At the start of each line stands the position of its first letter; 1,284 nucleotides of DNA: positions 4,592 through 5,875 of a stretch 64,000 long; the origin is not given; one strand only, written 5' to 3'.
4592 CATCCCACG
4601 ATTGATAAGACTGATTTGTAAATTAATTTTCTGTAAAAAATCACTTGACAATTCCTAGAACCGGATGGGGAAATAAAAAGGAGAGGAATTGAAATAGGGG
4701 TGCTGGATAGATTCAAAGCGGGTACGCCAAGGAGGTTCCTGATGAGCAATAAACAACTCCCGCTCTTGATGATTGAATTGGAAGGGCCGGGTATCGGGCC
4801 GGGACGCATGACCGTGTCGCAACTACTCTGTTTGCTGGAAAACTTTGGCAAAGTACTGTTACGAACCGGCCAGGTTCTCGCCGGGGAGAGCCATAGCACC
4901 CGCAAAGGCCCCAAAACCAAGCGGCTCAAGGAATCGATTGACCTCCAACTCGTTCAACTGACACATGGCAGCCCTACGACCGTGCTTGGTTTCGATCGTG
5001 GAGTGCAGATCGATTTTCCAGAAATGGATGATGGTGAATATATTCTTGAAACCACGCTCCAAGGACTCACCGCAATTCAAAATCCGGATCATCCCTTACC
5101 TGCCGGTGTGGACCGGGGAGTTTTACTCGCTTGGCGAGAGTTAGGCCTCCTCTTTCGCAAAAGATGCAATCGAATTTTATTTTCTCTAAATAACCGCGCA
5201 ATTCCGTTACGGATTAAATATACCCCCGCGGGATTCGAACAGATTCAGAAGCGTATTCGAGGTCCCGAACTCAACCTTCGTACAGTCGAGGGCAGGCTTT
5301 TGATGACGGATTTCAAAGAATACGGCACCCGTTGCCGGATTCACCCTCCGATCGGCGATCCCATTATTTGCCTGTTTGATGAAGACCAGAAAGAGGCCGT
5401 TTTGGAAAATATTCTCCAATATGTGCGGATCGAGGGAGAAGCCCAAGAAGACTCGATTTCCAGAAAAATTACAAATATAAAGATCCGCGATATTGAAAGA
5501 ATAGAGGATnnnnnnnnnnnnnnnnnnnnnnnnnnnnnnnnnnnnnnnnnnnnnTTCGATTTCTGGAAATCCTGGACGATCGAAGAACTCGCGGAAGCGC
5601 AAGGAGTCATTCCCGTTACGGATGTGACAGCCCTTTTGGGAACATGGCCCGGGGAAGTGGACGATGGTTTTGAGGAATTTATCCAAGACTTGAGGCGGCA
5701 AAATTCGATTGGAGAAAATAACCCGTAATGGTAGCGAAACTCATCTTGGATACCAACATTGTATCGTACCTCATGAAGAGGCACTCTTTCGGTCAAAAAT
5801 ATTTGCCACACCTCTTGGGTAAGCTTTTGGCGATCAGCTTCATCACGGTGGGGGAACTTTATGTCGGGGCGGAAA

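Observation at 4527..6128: PIN (VapC) toxin translationally coupled to a 328-aa 'giant antitoxin-like' protein inside a low-GC islet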

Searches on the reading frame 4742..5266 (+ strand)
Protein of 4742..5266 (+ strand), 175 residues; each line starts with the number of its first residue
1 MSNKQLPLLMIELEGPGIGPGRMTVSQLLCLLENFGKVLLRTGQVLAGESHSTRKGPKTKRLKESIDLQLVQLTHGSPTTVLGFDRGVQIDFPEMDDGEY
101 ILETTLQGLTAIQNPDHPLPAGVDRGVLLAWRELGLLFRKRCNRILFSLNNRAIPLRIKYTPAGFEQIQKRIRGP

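Call 55: predict_structure(alignment_id=A3)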
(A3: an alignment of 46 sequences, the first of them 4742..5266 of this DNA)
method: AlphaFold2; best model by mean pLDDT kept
length: 175 residues; sequences in the alignment: 46
mean_pLDDT: 88.1   pTM: 0.86
mean pLDDT of the five models: 88.1, 87.4, 87.3, 86.3, 85.8
residues with pLDDT >= 90: 114; 70-90: 39; 50-70: 19; < 50: 3
segments of 3 or more residues with pLDDT < 50: 1-3
pLDDT, mean of each block of 10 residues (from residue 1): 73 86 87 96 89 68 89 84 85 77 96 93 95 96 95 94 97 85
secondary structure, 60 per line:
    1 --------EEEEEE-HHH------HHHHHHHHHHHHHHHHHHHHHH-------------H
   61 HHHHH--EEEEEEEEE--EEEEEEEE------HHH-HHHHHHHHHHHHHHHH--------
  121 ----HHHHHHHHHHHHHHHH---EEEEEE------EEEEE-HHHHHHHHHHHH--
elements in order: E9-14 H25-46 H60-65 E68-76 E79-86 H97-112 H125-140 E144-149 E156-160 H162-173

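Call 85: fold_search(model_id=the predicted structure, library=pdb)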
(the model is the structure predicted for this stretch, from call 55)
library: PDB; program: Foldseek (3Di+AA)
matches with E <= 10: 196; with E <= 0.001: 0
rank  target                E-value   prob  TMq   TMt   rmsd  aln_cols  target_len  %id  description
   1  2ec2_F                1.5e-01  0.21  0.21  0.27  17.3       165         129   12  Crystal structure of transposase from Sulfolobus tokodaii (released 2007-02-27)
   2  2ec2_D                1.6e-01  0.16  0.19  0.24  18.9       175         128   10  Crystal structure of transposase from Sulfolobus tokodaii (released 2007-02-27)
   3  2ec2_E                1.7e-01  0.21  0.22  0.28  17.8       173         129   12  Crystal structure of transposase from Sulfolobus tokodaii (released 2007-02-27)
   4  2xma_A                1.8e-01  0.18  0.22  0.25  17.3       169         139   13  DEINOCOCCUS RADIODURANS ISDRA2 TRANSPOSASE RIGHT END DNA COMPLEX (released 2010-10-13)
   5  2xm3_C                1.9e-01  0.16  0.21  0.26  16.7       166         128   12  Deinococcus radiodurans ISDra2 Transposase Left end DNA complex (released 2010-10-13)
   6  2xma_B                2.3e-01  0.18  0.21  0.25  17.2       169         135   12  DEINOCOCCUS RADIODURANS ISDRA2 TRANSPOSASE RIGHT END DNA COMPLEX (released 2010-10-13)
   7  2xma_E                2.7e-01  0.15  0.22  0.25  16.7       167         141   13  DEINOCOCCUS RADIODURANS ISDRA2 TRANSPOSASE RIGHT END DNA COMPLEX (released 2010-10-13)
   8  2xqc_D                3.3e-01  0.12  0.20  0.24  16.7       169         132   13  DEINOCOCCUS RADIODURANS ISDRA2 TRANSPOSASE COMPLEXED WITH LEFT END RECOGNITION AND CLEAVAGE SITE AND ZN (released 2010-10-13)
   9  2ec2_A                3.9e-01  0.12  0.20  0.24  18.0       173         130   11  Crystal structure of transposase from Sulfolobus tokodaii (released 2007-02-27)
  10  2xm3_A                4.4e-01  0.14  0.21  0.27  16.1       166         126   10  Deinococcus radiodurans ISDra2 Transposase Left end DNA complex (released 2010-10-13)
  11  2f4f_A                4.6e-01  0.14  0.23  0.26  17.8       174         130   10  Crystal structure of IS200 transposase (released 2005-12-13)
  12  6b03_A                4.6e-01  0.06  0.19  0.07  20.1       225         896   13  The crystal structure of the ferredoxin protease FusC in complex with its substrate plant ferredoxin (released 2018-06-20)
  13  8iuf_QA               6.9e-01  0.06  0.21  0.11  11.6       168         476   12  Cryo-EM structure of Euglena gracilis super-complex I+III2+IV, composite (released 2024-02-28)
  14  6zm9                  8.2e-01  0.21  0.33  0.41   7.1       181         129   10  PHAGE SAM LYASE IN COMPLEX WITH S-METHYL-5'-THIOADENOSINE (released 2021-02-24)
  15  6hr8_A                8.2e-01  0.08  0.24  0.13  15.4       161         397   14  HMG-CoA reductase from Methanothermococcus thermolithotrophicus in complex with NADPH at 2.9 A resolution (released 2019-02-13)
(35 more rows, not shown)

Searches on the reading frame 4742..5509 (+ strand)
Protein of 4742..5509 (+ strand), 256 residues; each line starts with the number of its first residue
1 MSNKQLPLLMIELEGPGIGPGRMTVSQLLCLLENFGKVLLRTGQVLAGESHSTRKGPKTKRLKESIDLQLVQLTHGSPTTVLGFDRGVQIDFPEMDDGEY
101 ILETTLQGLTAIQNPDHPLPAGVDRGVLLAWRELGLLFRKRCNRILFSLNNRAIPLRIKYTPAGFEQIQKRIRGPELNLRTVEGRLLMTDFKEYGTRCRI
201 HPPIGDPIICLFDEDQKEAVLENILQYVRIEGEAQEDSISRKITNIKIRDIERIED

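Call 28: search_protein_families(library=pfam, proteins=[window:4742-5509:+], max_evalue=10)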
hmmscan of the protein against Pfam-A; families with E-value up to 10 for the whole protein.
seq(256 aa): 0 families

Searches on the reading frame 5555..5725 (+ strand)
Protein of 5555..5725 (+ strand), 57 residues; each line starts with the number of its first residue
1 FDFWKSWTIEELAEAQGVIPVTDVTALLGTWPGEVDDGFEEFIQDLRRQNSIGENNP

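Call 37: find_homologous_proteins(query=A2, max_evalue=0.01)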
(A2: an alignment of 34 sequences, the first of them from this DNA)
Query A2 (34 sequences) (57 aa, profile of the alignment): 1104 proteins with E <= 0.01 among 1862 candidates; the best 120 are listed.
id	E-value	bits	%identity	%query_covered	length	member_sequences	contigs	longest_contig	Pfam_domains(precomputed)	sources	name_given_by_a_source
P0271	1.2e-21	94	43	81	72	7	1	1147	-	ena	-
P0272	4.8e-21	92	40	82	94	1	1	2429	-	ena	-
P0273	1.2e-20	91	40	82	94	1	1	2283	-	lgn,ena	-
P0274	1.5e-20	90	40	82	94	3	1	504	-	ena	-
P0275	2.2e-20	90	41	89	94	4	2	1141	-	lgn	-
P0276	2.6e-20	90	43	81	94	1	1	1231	-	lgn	-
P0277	2.9e-20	89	43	81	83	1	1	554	-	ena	-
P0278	4.3e-20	89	42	91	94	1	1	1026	-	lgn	-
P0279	7.2e-20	88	55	68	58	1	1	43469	-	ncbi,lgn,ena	-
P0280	1.1e-19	88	43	81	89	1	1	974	-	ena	-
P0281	1.9e-19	87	53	81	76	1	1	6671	-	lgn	-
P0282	2.7e-19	86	40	91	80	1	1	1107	-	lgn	-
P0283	2.7e-19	86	44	77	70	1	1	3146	-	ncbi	-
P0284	3.3e-19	86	46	70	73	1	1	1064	-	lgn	-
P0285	3.4e-19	86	45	89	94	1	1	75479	-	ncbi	-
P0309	2.1e-18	83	39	93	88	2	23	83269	-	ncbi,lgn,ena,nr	ncbi:hypothetical protein HN371_17870 [Candidatus Poribacteria bacterium]|nr:hypothetical protein [C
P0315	2.8e-18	83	38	86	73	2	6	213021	-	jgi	-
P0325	6.4e-18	82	39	91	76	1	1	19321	-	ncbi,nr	ncbi:MAG: hypothetical protein HYU64_03210 [Armatimonadetes bacterium]|nr:hypothetical protein [Arma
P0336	9.9e-18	81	45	68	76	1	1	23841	-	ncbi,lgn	ncbi:MAG: hypothetical protein WCB68_06390 [Pyrinomonadaceae bacterium]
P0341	1.2e-17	81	41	84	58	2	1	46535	-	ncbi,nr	ncbi:MAG: hypothetical protein IT210_22045 [Armatimonadetes bacterium]|nr:hypothetical protein [Arma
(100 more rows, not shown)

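Call 39: find_encoding_contigs(protein=P0279, flank=2500, max_places=3)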
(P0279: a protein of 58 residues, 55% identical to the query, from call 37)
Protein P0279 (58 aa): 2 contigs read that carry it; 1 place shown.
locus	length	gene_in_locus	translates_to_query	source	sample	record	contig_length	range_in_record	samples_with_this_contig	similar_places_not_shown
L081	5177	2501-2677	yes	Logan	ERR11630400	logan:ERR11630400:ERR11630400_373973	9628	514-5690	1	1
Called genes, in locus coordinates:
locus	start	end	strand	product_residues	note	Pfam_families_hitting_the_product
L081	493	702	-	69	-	-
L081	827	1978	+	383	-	PF01381:HTH_3 (weak), PF12844:HTH_19, PF13560:HTH_31 (weak), PF06114:Peptidase_M78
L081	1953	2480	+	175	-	-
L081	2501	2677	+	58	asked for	-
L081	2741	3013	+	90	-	PF04014:MazE_antitoxin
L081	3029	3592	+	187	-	-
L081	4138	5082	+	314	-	PF12844:HTH_19, PF13560:HTH_31, PF01381:HTH_3, PF13274:SocA_Panacea, PF08681:TacA1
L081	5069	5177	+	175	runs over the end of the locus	PF00583:Acetyltransf_1 (weak), PF13508:Acetyltransf_7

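Call 40: find_encoding_contigs(protein=P0309, flank=2500, max_places=3)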
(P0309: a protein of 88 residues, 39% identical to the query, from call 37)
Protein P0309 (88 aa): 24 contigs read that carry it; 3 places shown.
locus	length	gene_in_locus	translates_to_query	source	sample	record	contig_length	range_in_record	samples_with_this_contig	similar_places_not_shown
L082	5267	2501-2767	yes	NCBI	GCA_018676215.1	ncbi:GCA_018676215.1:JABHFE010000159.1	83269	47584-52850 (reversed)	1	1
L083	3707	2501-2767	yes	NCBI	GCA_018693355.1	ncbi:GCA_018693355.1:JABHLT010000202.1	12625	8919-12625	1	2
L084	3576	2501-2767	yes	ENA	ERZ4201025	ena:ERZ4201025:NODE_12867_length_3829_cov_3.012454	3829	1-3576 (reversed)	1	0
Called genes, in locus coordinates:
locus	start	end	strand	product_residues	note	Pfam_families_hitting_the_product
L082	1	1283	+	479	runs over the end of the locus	-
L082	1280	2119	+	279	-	-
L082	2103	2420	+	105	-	-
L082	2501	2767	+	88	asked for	-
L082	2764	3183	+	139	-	PF01850:PIN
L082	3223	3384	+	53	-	-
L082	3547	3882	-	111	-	-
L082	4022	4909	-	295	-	-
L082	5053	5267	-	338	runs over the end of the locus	PF01636:APH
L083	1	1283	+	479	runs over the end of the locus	-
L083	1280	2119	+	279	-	-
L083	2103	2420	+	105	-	-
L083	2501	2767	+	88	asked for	-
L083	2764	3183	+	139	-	PF01850:PIN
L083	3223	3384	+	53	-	-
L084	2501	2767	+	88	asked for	-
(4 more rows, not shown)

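Call 41: find_encoding_contigs(protein=P0285, flank=2500, max_places=3)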
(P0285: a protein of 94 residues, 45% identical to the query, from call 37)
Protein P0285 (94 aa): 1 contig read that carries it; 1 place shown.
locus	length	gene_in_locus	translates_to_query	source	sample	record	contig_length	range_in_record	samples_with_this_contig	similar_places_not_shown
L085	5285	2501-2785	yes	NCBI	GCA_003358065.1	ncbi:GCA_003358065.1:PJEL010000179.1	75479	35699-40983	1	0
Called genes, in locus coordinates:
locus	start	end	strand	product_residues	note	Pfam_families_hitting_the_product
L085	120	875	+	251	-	PF02593:DUF166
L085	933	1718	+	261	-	PF01656:CbiA, PF02374:ArsA_ATPase, PF10609:ParA (faint), PF13614:AAA_31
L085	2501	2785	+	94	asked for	-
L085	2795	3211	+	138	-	PF01850:PIN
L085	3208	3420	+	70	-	-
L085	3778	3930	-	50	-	PF18480:DUF5615 (weak)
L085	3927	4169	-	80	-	PF04255:DUF433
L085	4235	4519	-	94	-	-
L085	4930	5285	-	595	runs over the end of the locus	PF00580:UvrD-helicase, PF13604:AAA_30 (faint), PF13245:AAA_19, PF13361:UvrD_C, PF13538:UvrD_C_2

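Call 42: find_encoding_contigs(protein=P0315, flank=2000, max_places=2)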
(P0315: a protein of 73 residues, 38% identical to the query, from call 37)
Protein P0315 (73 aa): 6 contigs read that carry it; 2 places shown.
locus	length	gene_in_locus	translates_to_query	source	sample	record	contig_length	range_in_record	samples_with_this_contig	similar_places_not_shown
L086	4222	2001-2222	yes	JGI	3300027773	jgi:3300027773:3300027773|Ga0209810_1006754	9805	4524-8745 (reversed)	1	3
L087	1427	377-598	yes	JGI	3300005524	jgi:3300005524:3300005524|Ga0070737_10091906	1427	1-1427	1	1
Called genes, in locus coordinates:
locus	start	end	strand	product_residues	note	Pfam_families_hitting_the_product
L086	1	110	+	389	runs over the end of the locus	?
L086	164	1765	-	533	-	PF01266:DAO (weak), PF01593:Amino_oxidase (faint), PF13450:NAD_binding_8 (weak)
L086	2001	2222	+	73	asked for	-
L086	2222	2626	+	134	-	PF01850:PIN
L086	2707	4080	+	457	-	PF00083:Sugar_tr, PF07690:MFS_1, PF06779:MFS_4 (weak), PF07690:MFS_1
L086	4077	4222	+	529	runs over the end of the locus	PF06609:TRI12 (weak), PF07690:MFS_1, PF00083:Sugar_tr (weak)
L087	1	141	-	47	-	?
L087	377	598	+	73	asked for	-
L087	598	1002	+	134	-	PF01850:PIN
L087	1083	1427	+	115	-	?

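Call 43: find_encoding_contigs(protein=P0341, flank=2000, max_places=2)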
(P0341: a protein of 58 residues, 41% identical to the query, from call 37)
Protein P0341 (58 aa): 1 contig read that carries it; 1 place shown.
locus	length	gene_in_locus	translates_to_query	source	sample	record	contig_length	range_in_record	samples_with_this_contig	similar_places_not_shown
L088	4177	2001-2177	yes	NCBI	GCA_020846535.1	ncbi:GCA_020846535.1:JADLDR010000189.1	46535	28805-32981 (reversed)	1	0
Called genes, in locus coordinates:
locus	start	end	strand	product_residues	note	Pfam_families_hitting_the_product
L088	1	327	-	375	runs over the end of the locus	PF13088:BNR_2, PF13859:BNR_3 (faint)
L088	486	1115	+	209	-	PF17761:DUF1016_N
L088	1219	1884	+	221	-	-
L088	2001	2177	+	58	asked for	-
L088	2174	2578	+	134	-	PF01850:PIN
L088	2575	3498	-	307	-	PF01869:BcrAD_BadFG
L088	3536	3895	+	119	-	PF18478:PIN_10 (weak), PF18480:DUF5615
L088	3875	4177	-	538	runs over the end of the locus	-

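Call 44: find_encoding_contigs(protein=P0336, flank=2000, max_places=2)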
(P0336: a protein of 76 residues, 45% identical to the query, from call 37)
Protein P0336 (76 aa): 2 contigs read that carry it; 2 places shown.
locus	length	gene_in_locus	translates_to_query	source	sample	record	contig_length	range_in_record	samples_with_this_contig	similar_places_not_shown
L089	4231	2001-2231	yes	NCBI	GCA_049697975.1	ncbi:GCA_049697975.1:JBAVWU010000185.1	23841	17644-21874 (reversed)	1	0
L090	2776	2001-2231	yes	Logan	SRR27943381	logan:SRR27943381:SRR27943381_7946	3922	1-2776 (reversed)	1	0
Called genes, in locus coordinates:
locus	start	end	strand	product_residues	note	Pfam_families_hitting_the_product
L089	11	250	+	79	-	-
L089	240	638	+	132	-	PF02661:Fic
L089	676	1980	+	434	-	PF00464:SHMT, PF00155:Aminotran_1_2 (weak), PF01212:Beta_elim_lyase (weak)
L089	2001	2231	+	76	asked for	-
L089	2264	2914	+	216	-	-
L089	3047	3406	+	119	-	-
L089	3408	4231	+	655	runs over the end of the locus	PF00270:DEAD, PF04851:ResIII (weak), PF13307:Helicase_C_2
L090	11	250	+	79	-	-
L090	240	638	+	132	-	PF02661:Fic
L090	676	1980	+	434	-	PF00464:SHMT, PF00155:Aminotran_1_2 (weak), PF01212:Beta_elim_lyase (weak)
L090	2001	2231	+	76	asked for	-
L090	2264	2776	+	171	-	?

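Call 45: find_encoding_contigs(protein=P0325, flank=2000, max_places=2)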
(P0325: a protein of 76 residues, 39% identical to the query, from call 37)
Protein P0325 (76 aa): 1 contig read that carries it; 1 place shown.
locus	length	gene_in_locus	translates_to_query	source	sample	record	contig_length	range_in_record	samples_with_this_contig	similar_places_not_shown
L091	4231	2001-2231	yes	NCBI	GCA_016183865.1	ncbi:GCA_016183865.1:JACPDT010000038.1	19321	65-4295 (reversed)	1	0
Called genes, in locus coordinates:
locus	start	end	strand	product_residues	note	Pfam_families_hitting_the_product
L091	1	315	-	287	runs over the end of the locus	PF01551:Peptidase_M23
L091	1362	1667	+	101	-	-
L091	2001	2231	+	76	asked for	-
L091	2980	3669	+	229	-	-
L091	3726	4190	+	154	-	-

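Call 81: search_solved_structures(query=A2, max_evalue=10, show_alignments=3)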
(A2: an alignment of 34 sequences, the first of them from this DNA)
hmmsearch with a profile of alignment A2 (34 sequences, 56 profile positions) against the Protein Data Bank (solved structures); distinct sequences matched with E-value up to 10: 4.
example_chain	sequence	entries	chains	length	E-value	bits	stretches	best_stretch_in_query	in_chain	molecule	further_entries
3f41_A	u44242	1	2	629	0.16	14.8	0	27-48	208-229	Phytase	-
4wu3_A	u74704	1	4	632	0.17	14.8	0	27-48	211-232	MYO-INOSITOL PHOSPHOHYDROLASE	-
4r31_A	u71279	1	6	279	1.5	11.7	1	12-45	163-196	Uridine phosphorylase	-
6n9a_E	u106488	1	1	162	6.9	9.6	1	24-35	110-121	tRNA threonylcarbamoyladenosine biosynthesis protein TsaE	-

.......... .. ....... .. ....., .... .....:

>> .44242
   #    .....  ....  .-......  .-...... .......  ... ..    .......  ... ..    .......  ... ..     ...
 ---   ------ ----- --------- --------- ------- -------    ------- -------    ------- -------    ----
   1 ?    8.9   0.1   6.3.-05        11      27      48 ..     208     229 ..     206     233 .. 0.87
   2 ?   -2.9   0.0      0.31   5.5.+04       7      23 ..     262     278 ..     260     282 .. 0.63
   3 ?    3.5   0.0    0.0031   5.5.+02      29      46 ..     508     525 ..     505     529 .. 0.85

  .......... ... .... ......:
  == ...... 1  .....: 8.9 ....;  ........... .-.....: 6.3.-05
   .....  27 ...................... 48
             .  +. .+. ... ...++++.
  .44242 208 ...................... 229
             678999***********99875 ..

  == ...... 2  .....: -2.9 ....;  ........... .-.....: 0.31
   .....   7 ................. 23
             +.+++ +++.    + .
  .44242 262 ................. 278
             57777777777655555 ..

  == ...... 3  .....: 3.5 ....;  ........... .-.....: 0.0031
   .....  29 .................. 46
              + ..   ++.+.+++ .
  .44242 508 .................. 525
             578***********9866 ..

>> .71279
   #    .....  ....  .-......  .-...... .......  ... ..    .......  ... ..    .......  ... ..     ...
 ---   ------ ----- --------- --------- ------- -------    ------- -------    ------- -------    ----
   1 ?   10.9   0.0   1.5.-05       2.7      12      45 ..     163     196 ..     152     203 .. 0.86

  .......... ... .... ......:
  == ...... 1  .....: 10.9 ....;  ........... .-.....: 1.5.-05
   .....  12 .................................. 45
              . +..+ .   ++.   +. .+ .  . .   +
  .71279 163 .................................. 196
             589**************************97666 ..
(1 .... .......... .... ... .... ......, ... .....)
